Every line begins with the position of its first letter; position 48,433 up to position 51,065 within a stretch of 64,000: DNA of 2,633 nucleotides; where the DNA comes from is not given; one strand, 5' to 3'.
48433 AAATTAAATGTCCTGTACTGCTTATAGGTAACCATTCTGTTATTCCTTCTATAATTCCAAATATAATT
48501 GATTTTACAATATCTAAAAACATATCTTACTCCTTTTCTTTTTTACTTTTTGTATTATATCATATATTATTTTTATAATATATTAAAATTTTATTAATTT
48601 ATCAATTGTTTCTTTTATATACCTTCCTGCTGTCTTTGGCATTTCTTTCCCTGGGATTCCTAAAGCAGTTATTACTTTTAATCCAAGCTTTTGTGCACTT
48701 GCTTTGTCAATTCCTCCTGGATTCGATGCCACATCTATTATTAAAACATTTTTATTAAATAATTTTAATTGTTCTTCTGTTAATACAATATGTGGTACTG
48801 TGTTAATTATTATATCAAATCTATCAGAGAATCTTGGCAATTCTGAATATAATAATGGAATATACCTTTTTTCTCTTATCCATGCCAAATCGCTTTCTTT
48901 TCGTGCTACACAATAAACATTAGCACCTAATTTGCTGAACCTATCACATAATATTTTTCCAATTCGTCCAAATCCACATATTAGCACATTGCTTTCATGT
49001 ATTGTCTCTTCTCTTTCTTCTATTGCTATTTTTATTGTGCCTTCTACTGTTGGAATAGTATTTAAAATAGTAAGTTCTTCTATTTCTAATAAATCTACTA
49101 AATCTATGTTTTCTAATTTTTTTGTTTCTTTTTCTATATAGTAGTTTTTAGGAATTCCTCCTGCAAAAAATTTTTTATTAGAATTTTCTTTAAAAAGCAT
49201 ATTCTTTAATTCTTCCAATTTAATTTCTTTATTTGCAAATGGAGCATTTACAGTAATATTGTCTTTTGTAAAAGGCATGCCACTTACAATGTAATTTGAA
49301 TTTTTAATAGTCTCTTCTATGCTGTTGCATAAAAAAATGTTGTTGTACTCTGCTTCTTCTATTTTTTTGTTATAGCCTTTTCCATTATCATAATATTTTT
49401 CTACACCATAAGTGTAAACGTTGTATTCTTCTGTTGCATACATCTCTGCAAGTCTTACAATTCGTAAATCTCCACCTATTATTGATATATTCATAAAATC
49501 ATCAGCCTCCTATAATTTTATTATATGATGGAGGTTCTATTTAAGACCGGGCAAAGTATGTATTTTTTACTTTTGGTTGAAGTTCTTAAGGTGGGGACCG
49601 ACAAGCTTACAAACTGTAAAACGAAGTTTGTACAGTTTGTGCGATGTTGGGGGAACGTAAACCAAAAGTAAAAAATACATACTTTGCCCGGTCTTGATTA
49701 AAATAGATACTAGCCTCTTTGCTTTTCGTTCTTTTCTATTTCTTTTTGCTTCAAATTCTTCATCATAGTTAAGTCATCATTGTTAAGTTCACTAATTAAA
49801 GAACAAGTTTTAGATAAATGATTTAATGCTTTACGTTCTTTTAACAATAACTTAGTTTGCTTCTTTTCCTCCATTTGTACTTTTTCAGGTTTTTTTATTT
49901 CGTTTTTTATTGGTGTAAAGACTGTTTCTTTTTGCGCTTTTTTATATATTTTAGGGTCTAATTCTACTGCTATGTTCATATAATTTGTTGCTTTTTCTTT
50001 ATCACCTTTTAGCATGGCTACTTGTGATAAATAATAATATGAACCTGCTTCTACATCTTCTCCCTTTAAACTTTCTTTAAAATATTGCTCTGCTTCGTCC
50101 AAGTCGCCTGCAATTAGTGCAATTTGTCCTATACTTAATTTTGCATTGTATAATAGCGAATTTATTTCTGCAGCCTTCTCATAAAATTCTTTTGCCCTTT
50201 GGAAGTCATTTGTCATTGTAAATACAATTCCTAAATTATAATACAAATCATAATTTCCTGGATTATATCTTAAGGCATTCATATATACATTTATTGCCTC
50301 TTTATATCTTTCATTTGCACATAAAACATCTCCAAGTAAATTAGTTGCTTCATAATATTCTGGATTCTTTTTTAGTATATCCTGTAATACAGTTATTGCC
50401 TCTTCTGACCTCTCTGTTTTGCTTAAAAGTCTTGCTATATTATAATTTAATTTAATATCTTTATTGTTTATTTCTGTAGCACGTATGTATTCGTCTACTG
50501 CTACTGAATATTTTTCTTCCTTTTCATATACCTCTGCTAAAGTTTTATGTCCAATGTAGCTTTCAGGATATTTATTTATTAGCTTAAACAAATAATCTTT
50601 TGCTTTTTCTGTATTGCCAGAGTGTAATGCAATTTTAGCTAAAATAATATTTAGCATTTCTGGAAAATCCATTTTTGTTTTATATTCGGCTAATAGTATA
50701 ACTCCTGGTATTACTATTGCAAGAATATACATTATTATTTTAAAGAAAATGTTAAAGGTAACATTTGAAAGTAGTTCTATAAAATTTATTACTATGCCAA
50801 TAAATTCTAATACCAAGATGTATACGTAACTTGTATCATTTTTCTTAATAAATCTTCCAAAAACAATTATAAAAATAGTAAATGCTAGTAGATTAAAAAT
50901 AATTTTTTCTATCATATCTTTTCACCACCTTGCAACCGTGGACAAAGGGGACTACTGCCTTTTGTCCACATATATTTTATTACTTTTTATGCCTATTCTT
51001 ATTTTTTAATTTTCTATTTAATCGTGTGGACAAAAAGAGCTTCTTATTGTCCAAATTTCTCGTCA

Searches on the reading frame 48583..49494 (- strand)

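Call 32: search_protein_families(library=pfam, proteins=[window:48583-49494:-])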
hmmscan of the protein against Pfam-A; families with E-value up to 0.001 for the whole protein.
window:48583-49494:- (303 aa): 4 families
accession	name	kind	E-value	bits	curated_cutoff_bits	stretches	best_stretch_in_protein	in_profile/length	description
PF16924.11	DpaA_N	-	2.3e-19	70.1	29.2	1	2-132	1-115/116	Dipicolinate synthase subunit A N-terminal domain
PF02826.25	2-Hacid_dh_C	-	3.3e-10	40.1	25.1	1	161-256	30-127/178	D-isomer specific 2-hydroxyacid dehydrogenase, NAD binding domain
PF01488.26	Shikimate_DH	-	1.9e-05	25.2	24.3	1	162-269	7-124/138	Shikimate / quinate 5-dehydrogenase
PF02254.24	TrkA_N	-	0.00041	21.1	23.8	0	170-210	1-41/116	TrkA-N domain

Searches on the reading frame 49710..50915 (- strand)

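Call 32: search_protein_families(library=pfam, proteins=[window:49710-50915:-])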
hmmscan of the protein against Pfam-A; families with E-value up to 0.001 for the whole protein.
window:49710-50915:- (401 aa): 27 families (the best 25 are shown)
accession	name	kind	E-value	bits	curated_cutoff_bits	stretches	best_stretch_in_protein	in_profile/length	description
PF07719.23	TPR_2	-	1.8e-29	99.8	27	2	223-252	2-31/34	Tetratricopeptide repeat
PF14559.12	TPR_19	-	1.8e-22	79.9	25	2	200-251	3-54/68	Tetratricopeptide repeat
PF13432.12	TPR_16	-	2.2e-22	79.6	32.7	2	158-208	1-51/65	Tetratricopeptide repeat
PF13181.12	TPR_8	-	1.4e-21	75.2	25.7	1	223-252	2-31/34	Tetratricopeptide repeat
PF13428.12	TPR_14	-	3.6e-18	64.7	23.5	0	158-196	5-43/44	Tetratricopeptide repeat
PF13424.12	TPR_12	-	3.5e-17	62.8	30.1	1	190-251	5-74/77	Tetratricopeptide repeat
PF13431.12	TPR_17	-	4.2e-17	61.4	24.4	1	211-242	2-33/34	Tetratricopeptide repeat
PF00515.34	TPR_1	-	4.7e-17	61.4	27.8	1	223-252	2-31/34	Tetratricopeptide repeat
PF25063.1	ARM_TT21_C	-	7.6e-14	52.5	35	1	87-188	96-198/209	Tetratricopeptide repeat protein 21 C-terminal ARM domain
PF13176.12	TPR_7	-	5.2e-13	48.4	27.9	0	192-220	3-33/36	Tetratricopeptide repeat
PF13174.12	TPR_6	-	4.6e-12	46.2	26.3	0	92-119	6-33/33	Tetratricopeptide repeat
PF23914.1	TPR_CcmH_CycH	-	8.6e-12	45.6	42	1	117-219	47-152/158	Cytochrome c-type biogenesis protein H TPR domain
PF13414.12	TPR_11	-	6.7e-11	42.1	26.8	1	195-232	1-38/42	TPR repeat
PF25064.1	ARM_TT21_5th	-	9.8e-10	39.2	27.8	0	189-251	2-64/117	TT21 fifth ARM repeats domain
PF12895.13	ANAPC3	-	6.4e-08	33.2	27.2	0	201-281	2-81/82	Anaphase-promoting complex, cyclosome, subunit 3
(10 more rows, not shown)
